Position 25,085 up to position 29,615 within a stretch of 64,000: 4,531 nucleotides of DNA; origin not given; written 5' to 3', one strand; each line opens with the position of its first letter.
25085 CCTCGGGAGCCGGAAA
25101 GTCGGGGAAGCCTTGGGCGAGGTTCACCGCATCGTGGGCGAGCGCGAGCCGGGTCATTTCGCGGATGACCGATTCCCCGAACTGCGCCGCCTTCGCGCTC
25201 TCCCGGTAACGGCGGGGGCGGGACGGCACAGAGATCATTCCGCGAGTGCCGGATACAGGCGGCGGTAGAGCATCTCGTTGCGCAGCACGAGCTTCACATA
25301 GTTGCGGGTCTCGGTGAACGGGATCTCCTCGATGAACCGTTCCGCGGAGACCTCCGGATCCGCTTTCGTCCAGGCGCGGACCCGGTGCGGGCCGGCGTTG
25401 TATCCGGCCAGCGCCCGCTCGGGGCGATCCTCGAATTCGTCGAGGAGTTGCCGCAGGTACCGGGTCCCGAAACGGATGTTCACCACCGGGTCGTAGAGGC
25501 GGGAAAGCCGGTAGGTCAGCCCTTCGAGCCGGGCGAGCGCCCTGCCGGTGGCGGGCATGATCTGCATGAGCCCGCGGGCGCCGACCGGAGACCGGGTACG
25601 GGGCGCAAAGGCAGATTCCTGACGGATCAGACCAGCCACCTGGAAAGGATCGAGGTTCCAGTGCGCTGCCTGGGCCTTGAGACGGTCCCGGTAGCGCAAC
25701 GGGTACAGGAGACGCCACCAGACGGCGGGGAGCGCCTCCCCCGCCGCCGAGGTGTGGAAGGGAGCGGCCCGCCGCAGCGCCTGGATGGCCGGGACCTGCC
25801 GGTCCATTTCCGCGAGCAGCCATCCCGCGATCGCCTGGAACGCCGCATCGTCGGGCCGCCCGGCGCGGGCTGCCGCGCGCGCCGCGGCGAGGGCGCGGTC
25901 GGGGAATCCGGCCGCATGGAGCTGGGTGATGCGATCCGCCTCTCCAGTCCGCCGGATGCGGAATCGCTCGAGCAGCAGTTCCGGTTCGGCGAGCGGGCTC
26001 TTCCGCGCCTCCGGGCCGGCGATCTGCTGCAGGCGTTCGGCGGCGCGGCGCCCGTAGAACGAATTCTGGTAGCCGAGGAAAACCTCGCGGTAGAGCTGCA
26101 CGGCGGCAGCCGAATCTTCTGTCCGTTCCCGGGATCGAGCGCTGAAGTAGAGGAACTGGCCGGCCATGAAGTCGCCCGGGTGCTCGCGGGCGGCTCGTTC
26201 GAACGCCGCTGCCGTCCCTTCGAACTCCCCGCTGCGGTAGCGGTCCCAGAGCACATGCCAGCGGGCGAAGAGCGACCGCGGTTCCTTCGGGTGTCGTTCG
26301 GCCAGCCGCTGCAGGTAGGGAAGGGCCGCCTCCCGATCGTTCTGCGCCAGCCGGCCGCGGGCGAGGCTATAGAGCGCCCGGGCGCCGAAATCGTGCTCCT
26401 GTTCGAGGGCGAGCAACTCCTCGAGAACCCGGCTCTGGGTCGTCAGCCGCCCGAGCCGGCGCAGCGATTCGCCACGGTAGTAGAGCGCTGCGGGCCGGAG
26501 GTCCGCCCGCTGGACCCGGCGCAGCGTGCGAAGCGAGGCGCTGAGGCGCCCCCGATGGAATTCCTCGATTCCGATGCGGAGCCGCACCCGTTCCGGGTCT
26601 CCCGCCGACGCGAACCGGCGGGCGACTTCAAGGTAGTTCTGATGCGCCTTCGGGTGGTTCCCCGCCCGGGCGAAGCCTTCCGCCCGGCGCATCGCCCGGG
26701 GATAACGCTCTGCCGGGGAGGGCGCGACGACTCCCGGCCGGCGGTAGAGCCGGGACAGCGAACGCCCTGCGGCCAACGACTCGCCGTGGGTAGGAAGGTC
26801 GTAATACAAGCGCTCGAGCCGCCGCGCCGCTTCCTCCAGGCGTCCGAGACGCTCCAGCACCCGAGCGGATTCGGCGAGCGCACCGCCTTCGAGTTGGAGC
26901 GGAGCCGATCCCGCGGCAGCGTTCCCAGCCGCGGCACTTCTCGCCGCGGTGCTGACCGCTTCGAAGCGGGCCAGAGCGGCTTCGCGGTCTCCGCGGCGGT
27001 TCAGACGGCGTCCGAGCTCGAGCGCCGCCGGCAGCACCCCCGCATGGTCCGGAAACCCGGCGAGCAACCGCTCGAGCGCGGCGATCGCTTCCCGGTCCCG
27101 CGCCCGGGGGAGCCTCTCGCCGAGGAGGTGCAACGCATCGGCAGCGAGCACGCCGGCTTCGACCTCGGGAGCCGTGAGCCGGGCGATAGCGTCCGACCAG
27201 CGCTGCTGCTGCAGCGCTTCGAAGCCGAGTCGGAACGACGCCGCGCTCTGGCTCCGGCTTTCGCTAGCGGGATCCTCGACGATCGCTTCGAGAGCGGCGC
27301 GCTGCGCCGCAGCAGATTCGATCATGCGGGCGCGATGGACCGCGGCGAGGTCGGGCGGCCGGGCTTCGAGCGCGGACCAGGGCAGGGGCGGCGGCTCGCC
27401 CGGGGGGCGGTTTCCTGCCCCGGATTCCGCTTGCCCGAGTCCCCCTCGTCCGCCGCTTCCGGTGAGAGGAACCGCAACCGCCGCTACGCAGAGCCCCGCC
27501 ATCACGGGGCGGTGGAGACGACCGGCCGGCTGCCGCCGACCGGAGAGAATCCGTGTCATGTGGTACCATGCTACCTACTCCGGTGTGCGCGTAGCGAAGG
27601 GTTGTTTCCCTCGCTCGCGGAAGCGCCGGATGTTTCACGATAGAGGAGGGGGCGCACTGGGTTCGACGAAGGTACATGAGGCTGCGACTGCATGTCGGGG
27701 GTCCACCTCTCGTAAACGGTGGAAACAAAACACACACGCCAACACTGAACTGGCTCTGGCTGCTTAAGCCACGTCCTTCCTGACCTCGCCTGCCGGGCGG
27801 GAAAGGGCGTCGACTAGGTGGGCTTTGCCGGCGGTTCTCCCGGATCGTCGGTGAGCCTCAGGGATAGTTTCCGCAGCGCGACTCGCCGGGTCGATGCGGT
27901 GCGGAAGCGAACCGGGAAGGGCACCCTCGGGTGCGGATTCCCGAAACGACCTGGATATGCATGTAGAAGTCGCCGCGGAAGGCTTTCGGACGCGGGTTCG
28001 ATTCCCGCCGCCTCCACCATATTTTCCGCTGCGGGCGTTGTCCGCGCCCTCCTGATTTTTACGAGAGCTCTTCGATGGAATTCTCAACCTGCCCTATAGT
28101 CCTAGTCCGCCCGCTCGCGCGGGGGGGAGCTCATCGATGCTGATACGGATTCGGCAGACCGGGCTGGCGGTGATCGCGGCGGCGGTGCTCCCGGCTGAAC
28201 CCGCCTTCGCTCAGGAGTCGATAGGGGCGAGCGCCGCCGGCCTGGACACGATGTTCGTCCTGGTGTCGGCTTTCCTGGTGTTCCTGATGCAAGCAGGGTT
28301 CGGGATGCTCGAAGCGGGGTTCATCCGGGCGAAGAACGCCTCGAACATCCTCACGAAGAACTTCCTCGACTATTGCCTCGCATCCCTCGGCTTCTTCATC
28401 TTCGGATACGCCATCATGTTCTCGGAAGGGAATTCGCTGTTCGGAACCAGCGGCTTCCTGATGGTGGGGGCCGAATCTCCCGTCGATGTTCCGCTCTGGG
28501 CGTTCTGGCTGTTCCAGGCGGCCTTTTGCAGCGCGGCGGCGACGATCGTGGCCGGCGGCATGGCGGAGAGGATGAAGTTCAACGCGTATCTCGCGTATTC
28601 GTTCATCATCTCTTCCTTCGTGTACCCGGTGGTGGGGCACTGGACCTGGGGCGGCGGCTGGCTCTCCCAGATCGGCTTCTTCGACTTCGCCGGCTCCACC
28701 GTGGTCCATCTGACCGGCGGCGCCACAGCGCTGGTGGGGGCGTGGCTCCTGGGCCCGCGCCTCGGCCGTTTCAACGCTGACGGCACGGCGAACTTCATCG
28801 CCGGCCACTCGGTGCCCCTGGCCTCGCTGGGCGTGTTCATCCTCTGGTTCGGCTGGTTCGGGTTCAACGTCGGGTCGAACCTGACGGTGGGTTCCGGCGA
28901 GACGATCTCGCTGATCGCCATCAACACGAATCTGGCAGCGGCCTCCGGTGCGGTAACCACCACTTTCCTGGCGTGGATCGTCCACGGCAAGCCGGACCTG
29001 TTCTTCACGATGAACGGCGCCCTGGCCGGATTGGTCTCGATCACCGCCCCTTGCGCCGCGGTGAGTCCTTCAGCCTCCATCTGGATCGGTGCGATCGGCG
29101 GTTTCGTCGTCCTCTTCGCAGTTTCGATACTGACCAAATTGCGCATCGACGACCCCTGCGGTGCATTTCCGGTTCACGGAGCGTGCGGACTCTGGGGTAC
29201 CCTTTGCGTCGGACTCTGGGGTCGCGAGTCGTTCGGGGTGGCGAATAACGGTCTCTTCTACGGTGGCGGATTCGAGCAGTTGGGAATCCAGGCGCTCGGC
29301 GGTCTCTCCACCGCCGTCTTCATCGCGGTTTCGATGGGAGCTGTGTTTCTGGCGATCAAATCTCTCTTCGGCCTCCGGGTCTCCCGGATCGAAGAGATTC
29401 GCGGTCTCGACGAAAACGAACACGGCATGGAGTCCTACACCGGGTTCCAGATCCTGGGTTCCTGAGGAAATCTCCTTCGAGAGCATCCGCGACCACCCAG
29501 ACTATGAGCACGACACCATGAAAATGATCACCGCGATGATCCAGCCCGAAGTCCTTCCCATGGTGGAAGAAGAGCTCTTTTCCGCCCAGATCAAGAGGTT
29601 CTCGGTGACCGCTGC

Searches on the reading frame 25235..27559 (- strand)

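Call 30: search_protein_families(library=pfam, proteins=[window:25235-27559:-], max_evalue=0.001)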
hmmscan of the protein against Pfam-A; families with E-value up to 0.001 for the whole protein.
window:25235-27559:- (774 aa): 4 families
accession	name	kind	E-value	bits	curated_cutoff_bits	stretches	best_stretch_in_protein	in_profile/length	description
PF01464.25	SLT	-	8.1e-27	93.6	21.3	1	629-740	5-114/117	Transglycosylase SLT domain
PF13174.12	TPR_6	-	4.4e-05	24.3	26.3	0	395-425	2-32/33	Tetratricopeptide repeat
PF13525.12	YfiO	-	9.3e-05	22.7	25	0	393-513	5-136/203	Outer membrane lipoprotein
PF13428.12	TPR_14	-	0.00089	20.2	23.5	0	394-432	2-40/44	Tetratricopeptide repeat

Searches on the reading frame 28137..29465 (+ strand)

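Call 64: search_protein_families(library=padloc, proteins=[window:28137-29465:+], max_evalue=0.001)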
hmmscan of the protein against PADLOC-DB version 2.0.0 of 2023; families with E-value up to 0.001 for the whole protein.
window:28137-29465:+ (442 aa): 0 families

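Call 65: search_protein_families(library=pfam, proteins=[window:28137-29465:+], max_evalue=0.001)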
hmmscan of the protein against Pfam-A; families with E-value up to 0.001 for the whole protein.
window:28137-29465:+ (442 aa): 1 family
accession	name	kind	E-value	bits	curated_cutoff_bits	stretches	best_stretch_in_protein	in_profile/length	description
PF00909.26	Ammonium_transp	-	1.4e-124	416.3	23.2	1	40-434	2-399/399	Ammonium Transporter Family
